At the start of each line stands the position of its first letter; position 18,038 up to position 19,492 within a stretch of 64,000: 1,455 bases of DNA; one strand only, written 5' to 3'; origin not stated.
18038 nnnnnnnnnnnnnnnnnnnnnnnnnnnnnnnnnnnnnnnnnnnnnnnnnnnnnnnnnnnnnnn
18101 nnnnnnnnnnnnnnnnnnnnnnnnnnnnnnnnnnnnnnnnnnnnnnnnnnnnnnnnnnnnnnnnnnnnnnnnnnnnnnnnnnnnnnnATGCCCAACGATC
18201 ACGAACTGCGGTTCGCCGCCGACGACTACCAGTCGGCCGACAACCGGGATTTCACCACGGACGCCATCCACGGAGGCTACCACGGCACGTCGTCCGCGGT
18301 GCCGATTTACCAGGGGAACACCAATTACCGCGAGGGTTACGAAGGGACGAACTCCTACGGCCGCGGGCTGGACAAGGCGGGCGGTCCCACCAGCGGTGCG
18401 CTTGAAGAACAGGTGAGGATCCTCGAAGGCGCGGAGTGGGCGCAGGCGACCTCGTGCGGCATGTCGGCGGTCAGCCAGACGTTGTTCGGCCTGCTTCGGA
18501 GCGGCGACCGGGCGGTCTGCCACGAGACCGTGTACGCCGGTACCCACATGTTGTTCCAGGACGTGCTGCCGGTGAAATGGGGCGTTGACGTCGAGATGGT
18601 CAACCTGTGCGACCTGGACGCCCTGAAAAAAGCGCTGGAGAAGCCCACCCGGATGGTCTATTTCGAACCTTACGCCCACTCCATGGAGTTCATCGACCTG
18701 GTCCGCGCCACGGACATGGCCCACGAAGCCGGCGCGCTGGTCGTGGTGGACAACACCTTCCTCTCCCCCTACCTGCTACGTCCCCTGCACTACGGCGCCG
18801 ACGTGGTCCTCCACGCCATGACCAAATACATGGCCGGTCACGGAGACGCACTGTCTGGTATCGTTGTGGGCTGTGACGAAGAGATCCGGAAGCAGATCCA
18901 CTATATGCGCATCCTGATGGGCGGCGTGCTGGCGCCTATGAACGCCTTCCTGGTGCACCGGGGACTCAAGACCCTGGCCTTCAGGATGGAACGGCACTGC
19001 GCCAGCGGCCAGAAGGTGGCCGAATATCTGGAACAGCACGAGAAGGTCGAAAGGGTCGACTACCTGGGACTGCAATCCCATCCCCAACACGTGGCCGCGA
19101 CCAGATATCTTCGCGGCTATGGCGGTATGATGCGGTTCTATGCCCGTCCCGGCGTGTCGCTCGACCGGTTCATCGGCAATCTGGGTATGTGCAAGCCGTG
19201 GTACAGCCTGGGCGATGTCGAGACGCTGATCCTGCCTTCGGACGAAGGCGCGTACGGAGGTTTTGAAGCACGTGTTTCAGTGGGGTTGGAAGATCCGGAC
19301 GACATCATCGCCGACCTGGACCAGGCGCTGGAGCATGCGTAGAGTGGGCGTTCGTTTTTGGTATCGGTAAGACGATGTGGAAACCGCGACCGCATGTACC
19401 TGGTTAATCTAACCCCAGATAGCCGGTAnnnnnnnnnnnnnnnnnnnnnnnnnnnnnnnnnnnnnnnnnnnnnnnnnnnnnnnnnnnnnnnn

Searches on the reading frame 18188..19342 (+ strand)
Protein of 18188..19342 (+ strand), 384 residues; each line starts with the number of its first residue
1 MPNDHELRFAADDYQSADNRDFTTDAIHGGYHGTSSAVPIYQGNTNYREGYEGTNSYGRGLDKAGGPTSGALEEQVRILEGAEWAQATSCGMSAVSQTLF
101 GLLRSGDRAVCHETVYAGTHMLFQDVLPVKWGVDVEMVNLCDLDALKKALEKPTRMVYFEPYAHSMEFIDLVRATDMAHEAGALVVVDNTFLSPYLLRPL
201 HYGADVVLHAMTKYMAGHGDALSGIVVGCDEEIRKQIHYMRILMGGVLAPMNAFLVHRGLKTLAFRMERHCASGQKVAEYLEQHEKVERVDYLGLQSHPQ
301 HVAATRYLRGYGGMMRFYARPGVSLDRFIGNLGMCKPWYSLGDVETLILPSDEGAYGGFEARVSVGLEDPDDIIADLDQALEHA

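Call 3: search_protein_families(library=pfam, proteins=[window:18188-19342:+], max_evalue=0.01)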
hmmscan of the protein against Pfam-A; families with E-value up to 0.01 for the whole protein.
window:18188-19342:+ (384 aa): 2 families
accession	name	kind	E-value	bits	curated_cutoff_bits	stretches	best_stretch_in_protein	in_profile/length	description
PF01053.26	Cys_Met_Meta_PP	-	5.9e-97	325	27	1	25-382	3-381/381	Cys/Met metabolism PLP-dependent enzyme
PF00266.25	Aminotran_5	-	0.0071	15.8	21.5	0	84-189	66-176/371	Aminotransferase class-V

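Call 4: search_protein_families(library=ncbifam, proteins=[window:18188-19342:+], max_evalue=0.01)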
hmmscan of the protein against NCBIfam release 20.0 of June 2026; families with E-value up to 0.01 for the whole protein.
window:18188-19342:+ (384 aa): 45 families (the best 25 are shown)
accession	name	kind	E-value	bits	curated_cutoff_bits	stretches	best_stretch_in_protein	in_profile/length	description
NF005695.0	PRK07503.1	equivalog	6.1e-87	291.9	666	1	16-383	4-396/403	methionine gamma-lyase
NF005871.0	PRK07811.1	equivalog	7.8e-87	291.4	513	1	15-382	6-387/389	cystathionine gamma-synthase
TIGR01328.1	met_gam_lyase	equivalog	1e-85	288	549.7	1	21-383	3-390/391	methionine gamma-lyase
NF004876.0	PRK06234.1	subfamily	1.2e-82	278.1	666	1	19-382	6-396/400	methionine gamma-lyase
NF006097.0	PRK08249.1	equivalog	1.9e-80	270.2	600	1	63-383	62-395/402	cystathionine gamma-synthase family protein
NF004821.0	PRK06176.1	equivalog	2e-75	254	642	1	23-383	4-378/380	cystathionine gamma-synthase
NF005810.0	PRK07671.1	equivalog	5.5e-75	252.8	594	1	26-382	7-377/377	bifunctional cystathionine gamma-lyase/homocysteine desulfhydrase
NF006347.0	PRK08574.1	equivalog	2.9e-74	250.1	477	1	37-383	21-384/385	cystathionine gamma-synthase family protein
NF006003.0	PRK08133.1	equivalog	1.4e-72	244.6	522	1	65-382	64-395/396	O-succinylhomoserine sulfhydrylase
TIGR01326.1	OAH_OAS_sulfhy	subfamily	2.2e-72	244.1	495.1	2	22-228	2-218/418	O-acetylhomoserine aminocarboxypropyltransferase/cysteine synthase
NF005263.0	PRK06767.1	equivalog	2.4e-72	244.1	617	1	19-383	3-385/392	methionine gamma-lyase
TIGR01325.1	O_suc_HS_sulf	equivalog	3.1e-71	240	510.05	1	64-381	51-380/380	O-succinylhomoserine sulfhydrylase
NF005976.0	PRK08064.1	equivalog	4.6e-68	229.9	627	1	36-383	25-382/390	cystathionine beta-lyase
NF005758.0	PRK07582.1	equivalog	8.6e-67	225.5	440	1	51-383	44-370/372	cystathionine gamma-lyase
NF004627.0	PRK05968.1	subfamily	1.6e-66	224.8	508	1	41-384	41-387/389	hypothetical protein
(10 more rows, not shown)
